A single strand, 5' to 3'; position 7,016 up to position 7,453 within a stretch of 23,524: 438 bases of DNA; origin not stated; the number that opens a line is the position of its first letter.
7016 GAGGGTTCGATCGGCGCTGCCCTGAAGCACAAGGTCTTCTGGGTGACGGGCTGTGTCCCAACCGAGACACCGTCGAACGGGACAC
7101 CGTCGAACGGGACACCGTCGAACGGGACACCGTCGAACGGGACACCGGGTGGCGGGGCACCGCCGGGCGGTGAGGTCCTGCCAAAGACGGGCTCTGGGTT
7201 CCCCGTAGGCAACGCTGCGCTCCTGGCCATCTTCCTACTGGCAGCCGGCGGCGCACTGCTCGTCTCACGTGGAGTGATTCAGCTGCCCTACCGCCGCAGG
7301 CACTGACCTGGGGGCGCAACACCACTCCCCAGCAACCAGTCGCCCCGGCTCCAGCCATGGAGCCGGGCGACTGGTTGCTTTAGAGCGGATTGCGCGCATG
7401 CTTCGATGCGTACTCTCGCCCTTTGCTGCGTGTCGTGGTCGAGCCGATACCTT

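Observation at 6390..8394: Twin LPXTG surface-protein cassette: conserved 5' and 3' ends flanking unrelated mature domains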

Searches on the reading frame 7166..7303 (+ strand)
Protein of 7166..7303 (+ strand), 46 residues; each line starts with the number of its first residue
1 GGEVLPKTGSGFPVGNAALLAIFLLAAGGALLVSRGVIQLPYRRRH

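Call 46: find_homologous_proteins(query=A6, max_evalue=10)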
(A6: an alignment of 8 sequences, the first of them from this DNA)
Query A6 (8 sequences) (46 aa, profile of the alignment): 6 proteins with E <= 10 among 4372 candidates.
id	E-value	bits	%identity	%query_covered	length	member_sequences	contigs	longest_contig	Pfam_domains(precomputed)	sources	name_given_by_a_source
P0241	1.5e-19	87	53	100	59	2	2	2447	-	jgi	jgi:LPXTG-motif cell wall-anchored protein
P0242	3.7e-18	83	52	100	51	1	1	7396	-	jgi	jgi:hypothetical protein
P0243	1.5e-17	81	76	80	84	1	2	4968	-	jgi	jgi:hypothetical protein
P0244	1.5e-15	75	67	91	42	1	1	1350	-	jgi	jgi:hypothetical protein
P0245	7.4e-7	47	56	52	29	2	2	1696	-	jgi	jgi:hypothetical protein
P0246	2.9e-2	32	33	48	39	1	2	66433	-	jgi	jgi:hypothetical protein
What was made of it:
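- Tried and rejected: The word-indexed protein search with the tail profile returned only short fragments and missed known full-length members (call 46).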

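Call 57: search_protein_representatives(alignment_id=A7)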
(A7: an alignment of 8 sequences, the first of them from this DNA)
Query: 8 sequences, 46 profile positions. Proteins with E-value up to 0.001 (for the whole library): 13; up to 1e-10: 3; up to 1e-30: 0. The best 13 are listed.
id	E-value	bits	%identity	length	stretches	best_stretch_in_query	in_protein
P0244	2.7e-20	88.1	-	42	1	5-46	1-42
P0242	1.4e-19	85.8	-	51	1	1-46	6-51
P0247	3.7e-19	84.5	-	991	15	23-46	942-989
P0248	1.4e-10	57.0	-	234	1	2-46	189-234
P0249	1.3e-09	53.9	-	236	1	2-46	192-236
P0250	1.9e-08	50.2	-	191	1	3-40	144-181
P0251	2.4e-08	49.8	-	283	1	2-46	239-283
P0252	5.6e-08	48.7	-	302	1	2-46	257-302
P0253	2.2e-07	46.7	-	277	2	1-46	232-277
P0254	2.5e-07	46.6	-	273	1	4-46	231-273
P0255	1.2e-04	38.1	-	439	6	19-34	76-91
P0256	2.2e-04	37.2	-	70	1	2-33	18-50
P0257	6.8e-04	35.6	-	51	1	2-46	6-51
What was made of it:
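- Closest known: Canonical sortase substrates with an LPXTG cell-wall sorting signal. Different: The cytoplasmic tail is long (13-30 aa) and carries conserved (V/I)x(K/R/Q)LP units and a terminal RR[RK]H. This tail family is restricted to about 10 clusters among 1.84 billion representatives (call 57).
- Tried and rejected: I replaced it with the exhaustive representative search (call 57).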

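Call 59: find_encoding_contigs(protein=P0251, flank=6000, max_places=4)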
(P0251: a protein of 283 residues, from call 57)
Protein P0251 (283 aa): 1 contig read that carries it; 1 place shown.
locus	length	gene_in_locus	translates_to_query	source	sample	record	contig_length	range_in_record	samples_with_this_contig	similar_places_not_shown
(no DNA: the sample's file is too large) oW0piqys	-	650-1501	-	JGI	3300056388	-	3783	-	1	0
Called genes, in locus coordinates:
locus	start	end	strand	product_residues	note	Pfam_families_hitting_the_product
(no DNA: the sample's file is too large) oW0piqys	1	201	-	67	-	?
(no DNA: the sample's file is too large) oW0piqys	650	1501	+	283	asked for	-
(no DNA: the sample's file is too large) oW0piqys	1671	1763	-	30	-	-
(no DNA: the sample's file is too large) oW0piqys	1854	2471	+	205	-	PF03551:PadR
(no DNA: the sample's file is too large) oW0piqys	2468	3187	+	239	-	PF00005:ABC_tran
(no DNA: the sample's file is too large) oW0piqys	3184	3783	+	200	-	?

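Call 60: find_encoding_contigs(protein=P0248, flank=6000, max_places=4)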
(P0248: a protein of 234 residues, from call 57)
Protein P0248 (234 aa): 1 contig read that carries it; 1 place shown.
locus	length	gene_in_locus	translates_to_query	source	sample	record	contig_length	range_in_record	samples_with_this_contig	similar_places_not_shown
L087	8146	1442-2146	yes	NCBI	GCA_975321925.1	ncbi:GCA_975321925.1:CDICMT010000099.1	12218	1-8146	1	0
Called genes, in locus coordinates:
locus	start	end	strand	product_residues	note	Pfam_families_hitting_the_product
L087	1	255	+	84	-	?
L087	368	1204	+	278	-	-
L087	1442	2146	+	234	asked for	-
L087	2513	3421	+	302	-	-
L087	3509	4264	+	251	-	-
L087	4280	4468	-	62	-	-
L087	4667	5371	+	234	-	PF13191:AAA_16 (weak), PF00005:ABC_tran, PF13304:AAA_21 (faint)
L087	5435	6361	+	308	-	PF18075:FtsX_ECD, PF02687:FtsX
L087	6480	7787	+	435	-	PF01551:Peptidase_M23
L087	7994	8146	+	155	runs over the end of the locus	PF01668:SmpB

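Call 91: search_protein_families(library=pfam, proteins=[P0252, P0251, L087:3455-4261:+], max_evalue=0.01)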
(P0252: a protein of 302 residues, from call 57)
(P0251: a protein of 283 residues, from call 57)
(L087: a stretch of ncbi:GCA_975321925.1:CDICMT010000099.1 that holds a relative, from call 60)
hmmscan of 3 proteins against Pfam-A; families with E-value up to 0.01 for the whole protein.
P0252 (302 aa): 3 families
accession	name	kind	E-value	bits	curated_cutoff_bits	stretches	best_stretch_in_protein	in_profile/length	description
PF04234.18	CopC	-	4.4e-05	24.8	23.3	0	96-128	44-77/92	CopC domain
PF17802.7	SpaA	-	0.0067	17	23.1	0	172-228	7-65/91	Prealbumin-like fold domain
PF17843.6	MycE_N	-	0.0068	17.5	27.3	0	165-208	43-85/111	MycE methyltransferase N-terminal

P0251 (283 aa): 1 family
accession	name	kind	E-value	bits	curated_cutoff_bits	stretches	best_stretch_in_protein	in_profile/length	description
PF17802.7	SpaA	-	4.3e-05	24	23.1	0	49-118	16-76/91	Prealbumin-like fold domain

L087:3455-4261:+ (269 aa): 0 families
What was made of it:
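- On Sortase-assembled pilins (SpaA type): Only the D-type relatives hit the SpaA prealbumin-fold domain (call 91).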
